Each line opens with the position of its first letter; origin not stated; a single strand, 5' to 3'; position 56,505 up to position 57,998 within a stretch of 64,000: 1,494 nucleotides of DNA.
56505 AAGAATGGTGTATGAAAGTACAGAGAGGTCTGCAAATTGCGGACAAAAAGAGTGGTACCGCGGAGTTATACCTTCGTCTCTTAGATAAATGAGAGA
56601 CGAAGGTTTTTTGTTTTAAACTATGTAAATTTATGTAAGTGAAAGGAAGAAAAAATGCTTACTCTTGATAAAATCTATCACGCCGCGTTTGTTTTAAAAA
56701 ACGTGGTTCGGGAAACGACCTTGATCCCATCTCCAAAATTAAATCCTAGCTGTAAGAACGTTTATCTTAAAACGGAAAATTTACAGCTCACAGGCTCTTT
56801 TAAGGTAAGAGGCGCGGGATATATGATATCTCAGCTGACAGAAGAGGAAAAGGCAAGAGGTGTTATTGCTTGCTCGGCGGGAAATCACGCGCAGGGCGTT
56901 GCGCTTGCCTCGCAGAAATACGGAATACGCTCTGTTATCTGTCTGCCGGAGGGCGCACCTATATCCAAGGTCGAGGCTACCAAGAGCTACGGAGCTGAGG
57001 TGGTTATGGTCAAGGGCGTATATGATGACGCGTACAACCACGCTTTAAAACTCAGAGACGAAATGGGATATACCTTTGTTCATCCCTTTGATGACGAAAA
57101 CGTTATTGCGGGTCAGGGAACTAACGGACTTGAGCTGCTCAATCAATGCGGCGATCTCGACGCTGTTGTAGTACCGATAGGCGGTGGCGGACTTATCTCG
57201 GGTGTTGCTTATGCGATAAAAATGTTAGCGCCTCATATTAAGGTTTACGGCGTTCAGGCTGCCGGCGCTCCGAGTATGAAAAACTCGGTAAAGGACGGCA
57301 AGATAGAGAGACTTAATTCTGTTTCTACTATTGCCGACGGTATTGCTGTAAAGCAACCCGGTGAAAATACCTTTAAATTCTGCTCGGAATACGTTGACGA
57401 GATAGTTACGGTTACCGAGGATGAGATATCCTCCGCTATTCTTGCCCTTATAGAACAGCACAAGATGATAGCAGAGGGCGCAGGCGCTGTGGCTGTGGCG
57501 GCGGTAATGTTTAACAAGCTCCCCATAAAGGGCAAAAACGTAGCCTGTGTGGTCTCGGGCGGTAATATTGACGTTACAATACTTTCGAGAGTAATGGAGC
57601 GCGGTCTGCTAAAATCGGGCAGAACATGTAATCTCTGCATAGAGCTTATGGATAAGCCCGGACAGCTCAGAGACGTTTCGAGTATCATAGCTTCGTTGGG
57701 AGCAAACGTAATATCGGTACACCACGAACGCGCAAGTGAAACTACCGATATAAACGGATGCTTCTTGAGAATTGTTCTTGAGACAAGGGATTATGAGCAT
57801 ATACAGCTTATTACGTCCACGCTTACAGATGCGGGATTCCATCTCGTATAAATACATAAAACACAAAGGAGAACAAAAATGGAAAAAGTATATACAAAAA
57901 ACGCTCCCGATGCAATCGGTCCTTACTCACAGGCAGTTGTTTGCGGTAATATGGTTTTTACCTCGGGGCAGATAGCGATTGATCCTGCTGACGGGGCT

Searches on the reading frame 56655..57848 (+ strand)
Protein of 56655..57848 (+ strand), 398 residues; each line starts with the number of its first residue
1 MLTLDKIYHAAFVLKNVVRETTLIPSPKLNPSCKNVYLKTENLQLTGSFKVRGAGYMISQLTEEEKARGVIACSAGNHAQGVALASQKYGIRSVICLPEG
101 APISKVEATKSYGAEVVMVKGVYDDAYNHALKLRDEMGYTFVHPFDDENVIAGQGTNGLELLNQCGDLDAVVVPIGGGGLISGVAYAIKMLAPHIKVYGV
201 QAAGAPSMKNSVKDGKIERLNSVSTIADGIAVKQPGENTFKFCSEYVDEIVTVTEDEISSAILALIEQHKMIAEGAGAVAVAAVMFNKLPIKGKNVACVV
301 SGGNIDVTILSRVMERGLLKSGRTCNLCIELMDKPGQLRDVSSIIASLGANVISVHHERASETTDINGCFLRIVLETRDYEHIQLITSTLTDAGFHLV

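Call 35: find_related_loci(query=window:56655-57848:+, collection=metagenome_contigs, flank=10000)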
Query window:56655-57848:+ (398 aa) in metagenome_contigs; peptide patterns used: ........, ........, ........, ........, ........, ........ (x = any residue, [..] = any of these).
600 stretches matched a pattern (row limit reached: there are more); 580 encode a relative of the query (tblastn E <= 1e-3); the best 80 are kept; 80 distinct loci.
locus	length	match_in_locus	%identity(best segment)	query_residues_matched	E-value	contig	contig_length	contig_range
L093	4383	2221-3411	82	1-398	0e+0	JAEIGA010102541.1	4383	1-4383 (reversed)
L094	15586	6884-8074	77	1-398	0e+0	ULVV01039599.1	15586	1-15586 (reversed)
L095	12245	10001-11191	77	1-398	0e+0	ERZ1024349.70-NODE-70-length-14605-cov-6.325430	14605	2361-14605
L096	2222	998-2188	80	1-398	0e+0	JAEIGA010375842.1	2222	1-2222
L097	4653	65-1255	74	1-398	0e+0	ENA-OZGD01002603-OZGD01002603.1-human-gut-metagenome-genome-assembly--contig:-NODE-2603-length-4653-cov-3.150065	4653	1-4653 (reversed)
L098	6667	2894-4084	74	1-398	0e+0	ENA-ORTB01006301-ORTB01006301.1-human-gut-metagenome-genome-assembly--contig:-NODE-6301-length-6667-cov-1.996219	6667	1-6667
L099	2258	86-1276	74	1-398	0e+0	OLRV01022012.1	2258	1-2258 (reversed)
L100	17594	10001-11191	74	1-398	0e+0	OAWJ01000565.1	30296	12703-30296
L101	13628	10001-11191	74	1-398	0e+0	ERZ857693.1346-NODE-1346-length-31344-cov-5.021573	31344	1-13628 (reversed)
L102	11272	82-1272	74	1-398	0e+0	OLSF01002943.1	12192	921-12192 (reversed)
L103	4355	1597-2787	74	1-398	0e+0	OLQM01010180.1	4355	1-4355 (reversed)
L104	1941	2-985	92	71-398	0e+0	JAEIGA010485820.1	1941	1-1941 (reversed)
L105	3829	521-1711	74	1-398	0e+0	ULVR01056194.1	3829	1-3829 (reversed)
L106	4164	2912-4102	74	1-398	0e+0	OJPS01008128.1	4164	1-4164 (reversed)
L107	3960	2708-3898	74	1-398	0e+0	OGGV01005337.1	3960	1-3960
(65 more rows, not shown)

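Call 52: find_homologous_proteins(query=window:56655-57848:+, max_evalue=1e-100)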
Query window:56655-57848:+ (398 aa): 8000 proteins with E <= 1e-100 among 8000 candidates; the best 120 are listed.
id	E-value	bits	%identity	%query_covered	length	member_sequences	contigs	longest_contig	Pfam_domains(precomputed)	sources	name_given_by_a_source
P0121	1.5e-258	875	100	100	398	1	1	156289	PF00291.32,PF01842.32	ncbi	-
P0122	5.7e-252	854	97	100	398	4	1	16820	PF00291.32,PF01842.32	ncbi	-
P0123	1.2e-248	843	96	100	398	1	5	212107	PF00291.32,PF01842.32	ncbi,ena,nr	ncbi:MAG: threonine ammonia-lyase [Clostridia bacterium]|nr:threonine ammonia-lyase [Clostridia bact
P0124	1.6e-247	839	96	100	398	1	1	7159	PF00291.32,PF01842.32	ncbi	-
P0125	3.2e-246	835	95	100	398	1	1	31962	PF00291.32,PF01842.32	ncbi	-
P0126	1.9e-245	832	94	100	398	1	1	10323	PF00291.32,PF01842.32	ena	-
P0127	4.5e-245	831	94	100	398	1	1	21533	PF00291.32,PF01842.32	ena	-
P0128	6.3e-245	830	94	100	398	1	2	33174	PF00291.32,PF01842.32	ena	-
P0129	1.1e-244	830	94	100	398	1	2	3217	PF00291.32,PF01842.32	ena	-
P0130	2.6e-244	828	93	100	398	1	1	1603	PF00291.32,PF01842.32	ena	-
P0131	9.2e-244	827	93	100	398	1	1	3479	PF00291.32,PF01842.32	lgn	-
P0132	9.6e-244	827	93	100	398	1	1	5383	PF00291.32,PF01842.32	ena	-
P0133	2.3e-243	825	94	100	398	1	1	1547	PF00291.32,PF01842.32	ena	-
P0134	2.8e-243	825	93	100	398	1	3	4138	PF00291.32,PF01842.32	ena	-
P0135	3.6e-243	825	93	100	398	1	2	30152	PF00291.32,PF01842.32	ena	-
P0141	4.3e-240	815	92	100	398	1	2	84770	PF00291.32,PF01842.32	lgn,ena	-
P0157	2.6e-222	756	86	100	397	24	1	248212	PF00291.32,PF01842.32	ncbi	-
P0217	2.9e-216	736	84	100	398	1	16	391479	PF00291.32,PF01842.32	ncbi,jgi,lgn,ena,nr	ncbi:MAG: threonine ammonia-lyase [Ruminococcaceae bacterium]|nr:threonine ammonia-lyase [Oscillospi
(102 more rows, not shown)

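Call 53: find_encoding_contigs(protein=P0141, flank=9000, max_places=2)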
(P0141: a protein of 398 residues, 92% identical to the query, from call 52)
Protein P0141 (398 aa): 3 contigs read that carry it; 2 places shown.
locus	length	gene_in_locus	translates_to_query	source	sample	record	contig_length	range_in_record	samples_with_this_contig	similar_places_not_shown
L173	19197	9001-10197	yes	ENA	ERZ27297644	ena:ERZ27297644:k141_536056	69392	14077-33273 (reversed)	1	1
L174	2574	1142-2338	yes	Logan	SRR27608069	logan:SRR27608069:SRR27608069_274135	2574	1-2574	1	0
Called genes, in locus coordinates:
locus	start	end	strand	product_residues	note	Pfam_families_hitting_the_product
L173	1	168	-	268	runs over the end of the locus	PF00106:adh_short, PF01370:Epimerase (weak), PF08659:KR, PF13561:adh_short_C2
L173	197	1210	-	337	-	PF02912:Phe_tRNA-synt_N, PF01409:tRNA-synt_2d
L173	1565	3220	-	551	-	PF01676:Metalloenzyme, PF06415:iPGM_N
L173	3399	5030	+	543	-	PF13208:TerB_N, PF15615:TerB_C (weak)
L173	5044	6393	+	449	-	PF10923:BrxC_BrxD, PF13191:AAA_16 (weak)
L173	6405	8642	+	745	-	PF00270:DEAD, PF04851:ResIII (weak), PF00271:Helicase_C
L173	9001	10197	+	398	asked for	PF00291:PALP, PF01842:ACT (weak)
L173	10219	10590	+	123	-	PF01042:Ribonuc_L-PSP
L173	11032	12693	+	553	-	PF02776:TPP_enzyme_N, PF00205:TPP_enzyme_M, PF02775:TPP_enzyme_C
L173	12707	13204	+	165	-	PF01842:ACT, PF22629:ACT_AHAS_ss, PF13710:ACT_5, PF10369:ALS_ss_C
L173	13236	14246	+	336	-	PF02826:2-Hacid_dh_C (weak), PF03446:NAD_binding_2 (weak), PF03807:F420_oxidored (weak), PF07991:KARI_N, PF01450:KARI_C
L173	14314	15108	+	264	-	PF03309:Pan_kinase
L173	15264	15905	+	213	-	PF12822:ECF_trnsprt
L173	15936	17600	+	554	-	PF00920:ILVD_EDD_N, PF24877:ILV_EDD_C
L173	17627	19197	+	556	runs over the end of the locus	PF00682:HMGL-like, PF22615:IPMS_D2, PF08502:LeuA_dimer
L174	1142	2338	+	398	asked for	PF00291:PALP, PF01842:ACT (weak)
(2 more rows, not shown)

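Call 54: find_encoding_contigs(protein=P0157, flank=9000, max_places=2)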
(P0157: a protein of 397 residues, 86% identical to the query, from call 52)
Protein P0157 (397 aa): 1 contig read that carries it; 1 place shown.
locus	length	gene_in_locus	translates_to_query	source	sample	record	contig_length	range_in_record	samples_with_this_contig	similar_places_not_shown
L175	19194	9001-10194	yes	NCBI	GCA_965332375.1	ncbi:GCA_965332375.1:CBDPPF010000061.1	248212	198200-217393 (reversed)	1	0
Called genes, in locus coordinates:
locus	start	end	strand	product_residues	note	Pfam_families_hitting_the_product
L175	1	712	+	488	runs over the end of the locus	PF00478:IMPDH, PF00571:CBS, PF01070:FMN_dh (weak), PF03060:NMO (weak)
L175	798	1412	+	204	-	PF01066:CDP-OH_P_transf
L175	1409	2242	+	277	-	PF02666:PS_Dcarbxylase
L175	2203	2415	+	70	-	-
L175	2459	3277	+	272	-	PF08032:SpoU_sub_bind, PF00588:SpoU_methylase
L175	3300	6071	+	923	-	-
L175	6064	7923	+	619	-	PF19864:Radical_SAM_N2, PF04055:Radical_SAM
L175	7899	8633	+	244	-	PF10105:DUF2344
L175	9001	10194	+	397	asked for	PF00291:PALP, PF01842:ACT (faint)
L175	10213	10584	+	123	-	PF01042:Ribonuc_L-PSP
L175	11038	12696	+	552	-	PF02776:TPP_enzyme_N, PF00205:TPP_enzyme_M, PF02775:TPP_enzyme_C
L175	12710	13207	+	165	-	PF01842:ACT, PF22629:ACT_AHAS_ss, PF13710:ACT_5, PF10369:ALS_ss_C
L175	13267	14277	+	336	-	PF02826:2-Hacid_dh_C (weak), PF03446:NAD_binding_2 (weak), PF03807:F420_oxidored (weak), PF07991:KARI_N, PF01450:KARI_C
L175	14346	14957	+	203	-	PF12822:ECF_trnsprt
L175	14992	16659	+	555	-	PF00920:ILVD_EDD_N, PF24877:ILV_EDD_C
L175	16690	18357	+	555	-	PF00682:HMGL-like, PF22615:IPMS_D2, PF08502:LeuA_dimer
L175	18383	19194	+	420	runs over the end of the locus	PF00330:Aconitase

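Call 55: find_encoding_contigs(protein=P0217, flank=9000, max_places=3)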
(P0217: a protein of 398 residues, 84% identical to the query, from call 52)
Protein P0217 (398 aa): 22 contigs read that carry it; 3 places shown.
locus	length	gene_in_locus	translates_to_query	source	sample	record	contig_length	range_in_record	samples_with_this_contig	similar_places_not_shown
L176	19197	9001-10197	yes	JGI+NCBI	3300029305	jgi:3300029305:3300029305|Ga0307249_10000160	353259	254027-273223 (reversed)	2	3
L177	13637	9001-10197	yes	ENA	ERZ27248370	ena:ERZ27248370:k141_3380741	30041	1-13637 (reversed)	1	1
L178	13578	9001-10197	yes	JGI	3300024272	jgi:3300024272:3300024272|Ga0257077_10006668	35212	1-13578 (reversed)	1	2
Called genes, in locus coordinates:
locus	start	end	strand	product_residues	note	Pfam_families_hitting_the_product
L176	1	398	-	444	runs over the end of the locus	PF03448:MgtE_N, PF00571:CBS (weak), PF01769:MgtE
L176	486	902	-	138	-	-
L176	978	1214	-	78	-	PF13083:KH_KhpA-B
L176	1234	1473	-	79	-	PF00886:Ribosomal_S16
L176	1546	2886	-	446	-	PF02881:SRP54_N, PF00448:SRP54, PF01656:CbiA (faint), PF02978:SRP_SPB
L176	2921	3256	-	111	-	PF04297:UPF0122, PF04545:Sigma70_r4, PF08281:Sigma70_r4_2 (weak)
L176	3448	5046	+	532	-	PF13208:TerB_N, PF15615:TerB_C (weak)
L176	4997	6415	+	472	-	PF10923:BrxC_BrxD, PF13191:AAA_16 (weak)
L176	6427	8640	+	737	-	PF04851:ResIII (weak), PF00270:DEAD, PF00271:Helicase_C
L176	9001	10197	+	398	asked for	PF00291:PALP, PF01842:ACT (weak)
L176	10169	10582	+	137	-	PF01042:Ribonuc_L-PSP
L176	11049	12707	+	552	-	PF02776:TPP_enzyme_N, PF00205:TPP_enzyme_M, PF02775:TPP_enzyme_C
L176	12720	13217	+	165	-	PF01842:ACT, PF22629:ACT_AHAS_ss, PF13710:ACT_5, PF10369:ALS_ss_C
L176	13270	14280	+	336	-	PF02826:2-Hacid_dh_C (weak), PF03446:NAD_binding_2 (weak), PF03807:F420_oxidored (weak), PF07991:KARI_N, PF01450:KARI_C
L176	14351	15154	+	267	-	PF03309:Pan_kinase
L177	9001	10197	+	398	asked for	PF00291:PALP, PF01842:ACT (weak)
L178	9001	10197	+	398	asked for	PF00291:PALP, PF01842:ACT (weak)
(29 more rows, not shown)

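Call 77: search_protein_families(library=pfam, proteins=[L175:3300-6068:+], max_evalue=0.001)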
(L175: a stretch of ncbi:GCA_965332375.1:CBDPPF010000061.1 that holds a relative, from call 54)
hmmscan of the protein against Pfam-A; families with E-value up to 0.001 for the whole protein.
L175:3300-6068:+ (923 aa): 0 families
